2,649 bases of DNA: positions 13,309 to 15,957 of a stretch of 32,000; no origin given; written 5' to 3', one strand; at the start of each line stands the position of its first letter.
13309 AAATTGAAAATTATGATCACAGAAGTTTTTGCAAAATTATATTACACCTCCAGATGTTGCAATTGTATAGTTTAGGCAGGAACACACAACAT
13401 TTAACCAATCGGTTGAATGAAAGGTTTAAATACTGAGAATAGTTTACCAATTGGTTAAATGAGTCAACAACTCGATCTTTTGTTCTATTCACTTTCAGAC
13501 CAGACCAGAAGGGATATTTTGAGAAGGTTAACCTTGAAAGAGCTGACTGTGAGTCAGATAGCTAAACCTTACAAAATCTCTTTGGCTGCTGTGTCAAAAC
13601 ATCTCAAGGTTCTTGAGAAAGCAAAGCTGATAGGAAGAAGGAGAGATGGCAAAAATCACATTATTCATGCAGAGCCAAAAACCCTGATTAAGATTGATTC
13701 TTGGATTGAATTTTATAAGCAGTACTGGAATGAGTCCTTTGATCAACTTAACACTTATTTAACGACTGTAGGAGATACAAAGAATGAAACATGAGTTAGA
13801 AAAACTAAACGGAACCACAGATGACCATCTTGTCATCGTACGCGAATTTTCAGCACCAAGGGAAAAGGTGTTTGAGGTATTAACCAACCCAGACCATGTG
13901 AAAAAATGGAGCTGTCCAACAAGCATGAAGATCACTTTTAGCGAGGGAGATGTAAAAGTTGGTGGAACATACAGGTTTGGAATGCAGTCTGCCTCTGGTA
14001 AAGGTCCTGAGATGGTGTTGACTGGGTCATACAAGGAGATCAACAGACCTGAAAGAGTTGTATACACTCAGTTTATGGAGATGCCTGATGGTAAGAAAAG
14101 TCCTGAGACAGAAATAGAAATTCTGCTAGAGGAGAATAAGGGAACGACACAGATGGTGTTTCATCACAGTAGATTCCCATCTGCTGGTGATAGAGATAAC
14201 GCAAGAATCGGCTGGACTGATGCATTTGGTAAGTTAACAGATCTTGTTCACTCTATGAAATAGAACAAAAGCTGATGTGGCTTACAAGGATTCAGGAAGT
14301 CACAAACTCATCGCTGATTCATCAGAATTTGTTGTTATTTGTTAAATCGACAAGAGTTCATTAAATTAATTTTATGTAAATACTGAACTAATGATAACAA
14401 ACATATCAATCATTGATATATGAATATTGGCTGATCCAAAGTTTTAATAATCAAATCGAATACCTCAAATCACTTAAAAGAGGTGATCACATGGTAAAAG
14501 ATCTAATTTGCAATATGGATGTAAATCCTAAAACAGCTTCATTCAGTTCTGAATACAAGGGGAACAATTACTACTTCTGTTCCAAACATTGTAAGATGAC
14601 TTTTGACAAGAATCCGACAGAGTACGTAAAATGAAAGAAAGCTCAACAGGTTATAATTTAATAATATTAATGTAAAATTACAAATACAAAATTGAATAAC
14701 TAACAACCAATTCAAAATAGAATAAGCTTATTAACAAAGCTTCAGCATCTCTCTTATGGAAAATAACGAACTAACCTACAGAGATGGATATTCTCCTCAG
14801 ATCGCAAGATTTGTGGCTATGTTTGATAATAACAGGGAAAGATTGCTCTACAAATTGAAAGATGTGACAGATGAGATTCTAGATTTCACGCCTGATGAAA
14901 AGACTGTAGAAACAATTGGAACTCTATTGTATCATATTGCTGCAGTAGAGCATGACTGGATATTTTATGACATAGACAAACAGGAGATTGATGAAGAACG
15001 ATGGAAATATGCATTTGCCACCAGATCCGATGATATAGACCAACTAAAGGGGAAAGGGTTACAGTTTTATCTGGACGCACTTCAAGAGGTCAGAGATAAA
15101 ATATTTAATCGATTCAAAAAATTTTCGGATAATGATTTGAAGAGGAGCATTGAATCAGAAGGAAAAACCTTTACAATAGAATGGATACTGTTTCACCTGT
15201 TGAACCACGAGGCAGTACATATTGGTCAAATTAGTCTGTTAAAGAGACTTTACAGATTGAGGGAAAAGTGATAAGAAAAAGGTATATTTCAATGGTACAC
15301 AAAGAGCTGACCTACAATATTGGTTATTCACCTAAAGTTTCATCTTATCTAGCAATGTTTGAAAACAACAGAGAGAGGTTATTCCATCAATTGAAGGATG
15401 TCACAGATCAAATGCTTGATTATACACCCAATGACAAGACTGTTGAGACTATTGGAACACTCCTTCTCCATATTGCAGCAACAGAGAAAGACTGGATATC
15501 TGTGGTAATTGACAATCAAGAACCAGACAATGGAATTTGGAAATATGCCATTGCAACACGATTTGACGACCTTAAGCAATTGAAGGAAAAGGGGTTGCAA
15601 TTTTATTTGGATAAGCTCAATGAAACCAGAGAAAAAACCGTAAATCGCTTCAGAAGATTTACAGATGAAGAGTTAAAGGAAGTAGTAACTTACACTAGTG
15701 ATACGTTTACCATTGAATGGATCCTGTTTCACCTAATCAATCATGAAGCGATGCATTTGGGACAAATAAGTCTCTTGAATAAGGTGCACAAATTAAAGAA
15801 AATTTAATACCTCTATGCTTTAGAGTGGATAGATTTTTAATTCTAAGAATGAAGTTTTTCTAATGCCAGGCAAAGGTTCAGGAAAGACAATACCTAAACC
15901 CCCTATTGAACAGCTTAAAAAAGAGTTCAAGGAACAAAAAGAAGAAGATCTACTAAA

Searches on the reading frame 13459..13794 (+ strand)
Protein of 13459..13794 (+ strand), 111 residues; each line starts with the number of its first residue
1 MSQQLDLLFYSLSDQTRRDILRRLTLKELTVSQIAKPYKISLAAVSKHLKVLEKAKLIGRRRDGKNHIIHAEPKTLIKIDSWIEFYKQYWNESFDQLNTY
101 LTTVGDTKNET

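Call 20: search_protein_families(library=padloc, proteins=[window:13459-13794:+], max_evalue=0.001)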
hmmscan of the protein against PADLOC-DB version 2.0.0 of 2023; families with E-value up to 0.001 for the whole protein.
window:13459-13794:+ (111 aa): 13 families
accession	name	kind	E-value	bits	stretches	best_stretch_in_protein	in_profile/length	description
PDLC01720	Csa3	-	9.2e-13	46.8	1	2-75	12-84/118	Csa3_1_CAS-I-II-III-IV-V-VI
PDLC01438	Csa3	-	3.5e-12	45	1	3-99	136-230/305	"CAS-I,CAS-II,CAS-III,CAS-IV,CAS-V,CAS-VI; associated_signaling"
PDLC01848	CARF3--CARF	-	9.9e-07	26.6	1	11-68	133-184/197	-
PDLC01867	CARF3--CARF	-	3.9e-06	24.9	1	16-70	144-198/200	-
PDLC01879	CARF3--CARF_TM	-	1.1e-05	23.2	1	14-73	155-211/222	-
PDLC01434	CasR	-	2.4e-05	22.3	1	15-66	128-179/191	"CAS-I,CAS-II,CAS-III,CAS-IV,CAS-V,CAS-VI; associated_signaling"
PDLC01863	CARF3--CARF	-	3.2e-05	21.8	1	12-63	117-167/182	-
PDLC01268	CasR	-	4e-05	21.7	1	16-65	125-173/179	"CAS-I,CAS-II,CAS-III,CAS-IV,CAS-V,CAS-VI; associated_signaling"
PDLC04368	PDC-M05A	-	5.2e-05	21.2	1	12-77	10-78/201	-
PDLC01852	CARF3--CARF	-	0.00015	19.8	1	14-70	142-199/208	-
PDLC01870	CARF3--CARF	-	0.00049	18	1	16-70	137-193/228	-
PDLC01860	CARF3--CARF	-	0.00075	17.6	1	18-74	146-203/210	-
PDLC01849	CARF3--CARF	-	0.00095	16.9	0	5-60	129-183/197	-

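Call 51: search_protein_families(library=ncbifam, proteins=[window:13459-13794:+], max_evalue=0.001)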
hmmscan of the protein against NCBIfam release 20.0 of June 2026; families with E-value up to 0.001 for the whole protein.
window:13459-13794:+ (111 aa): 11 families
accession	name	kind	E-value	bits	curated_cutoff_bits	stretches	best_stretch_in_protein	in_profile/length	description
NF033788.1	HTH_metalloreg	subfamily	1.1e-19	70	55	1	8-78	4-75/77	metalloregulator ArsR/SmtB family transcription factor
NF033789.1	repress_SdpR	subfamily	6e-16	58.1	100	1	9-67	2-60/79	autorepressor SdpR family transcription factor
NF047699.2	sulf_reg_SurR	exception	7.1e-08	32.4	250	1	8-58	4-54/221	sulfur metabolism transcriptional regulator SurR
NF045707.1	Dbac_1936_reg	equivalog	1.9e-06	27.8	115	1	6-65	8-67/99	ArsR/SmtB-type metalloregulator TsoR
NF007528.0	PRK10141.1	subfamily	2.8e-06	27.2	97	1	8-93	9-92/117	metalloregulator ArsR/SmtB family transcription factor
NF053602.1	Phr_regulator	exception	3.4e-06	26.8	320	1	9-62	6-59/191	heat shock transcription regulator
NF038251.1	AdcR_fam_Zn_TF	equivalog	2e-05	24.9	175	1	15-67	36-88/143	zinc-dependent MarR family transcriptional regulator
NF053755.1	MsvR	equivalog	3e-05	23.8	220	1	12-65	10-63/236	transcriptional factor MsvR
NF040642.1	sulf_sens_BigR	equivalog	0.00016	21.7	155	1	8-66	13-71/95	sulfite-sensing transcriptional repressor BigR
NF040939.2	trans_reg_lrs14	equivalog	0.00023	21.2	90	1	9-66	16-74/103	Lrs14 family HTH-type transcriptional regulator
TIGR01884.1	cas_HTH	subfamily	0.00052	19.5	60.2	1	19-70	146-197/202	CRISPR-associated CARF protein Csa3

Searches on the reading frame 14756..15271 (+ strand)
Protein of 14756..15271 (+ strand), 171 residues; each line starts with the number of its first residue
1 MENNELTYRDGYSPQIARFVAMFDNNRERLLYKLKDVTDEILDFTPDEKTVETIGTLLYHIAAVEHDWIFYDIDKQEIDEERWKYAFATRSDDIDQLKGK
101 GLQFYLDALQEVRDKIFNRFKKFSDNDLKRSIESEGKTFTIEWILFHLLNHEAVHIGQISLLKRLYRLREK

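Call 20: search_protein_families(library=padloc, proteins=[window:14756-15271:+], max_evalue=0.001)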
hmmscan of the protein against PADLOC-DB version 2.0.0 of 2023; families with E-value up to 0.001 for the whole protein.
window:14756-15271:+ (171 aa): 0 families

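Call 51: search_protein_families(library=ncbifam, proteins=[window:14756-15271:+], max_evalue=0.001)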
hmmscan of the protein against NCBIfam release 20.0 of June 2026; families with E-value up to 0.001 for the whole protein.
window:14756-15271:+ (171 aa): 1 family
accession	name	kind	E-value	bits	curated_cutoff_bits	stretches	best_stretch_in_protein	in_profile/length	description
NF047843.2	MST_Rv0443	equivalog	0.0004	20.6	170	0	74-163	68-158/161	mycothiol transferase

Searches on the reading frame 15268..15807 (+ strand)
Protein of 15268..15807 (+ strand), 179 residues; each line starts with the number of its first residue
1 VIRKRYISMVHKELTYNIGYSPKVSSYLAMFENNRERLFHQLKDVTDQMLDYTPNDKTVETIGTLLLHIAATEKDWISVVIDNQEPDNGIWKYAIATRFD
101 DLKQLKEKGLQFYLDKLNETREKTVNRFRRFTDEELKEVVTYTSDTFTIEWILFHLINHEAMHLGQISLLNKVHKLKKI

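Call 20: search_protein_families(library=padloc, proteins=[window:15268-15807:+], max_evalue=0.001)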
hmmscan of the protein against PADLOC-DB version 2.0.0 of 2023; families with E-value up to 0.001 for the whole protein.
window:15268-15807:+ (179 aa): 0 families

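Call 51: search_protein_families(library=ncbifam, proteins=[window:15268-15807:+], max_evalue=0.001)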
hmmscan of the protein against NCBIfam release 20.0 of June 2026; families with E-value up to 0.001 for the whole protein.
window:15268-15807:+ (179 aa): 1 family
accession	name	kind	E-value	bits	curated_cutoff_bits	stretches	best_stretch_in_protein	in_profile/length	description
NF047843.2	MST_Rv0443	equivalog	0.0005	20.3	170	0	99-170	85-157/161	mycothiol transferase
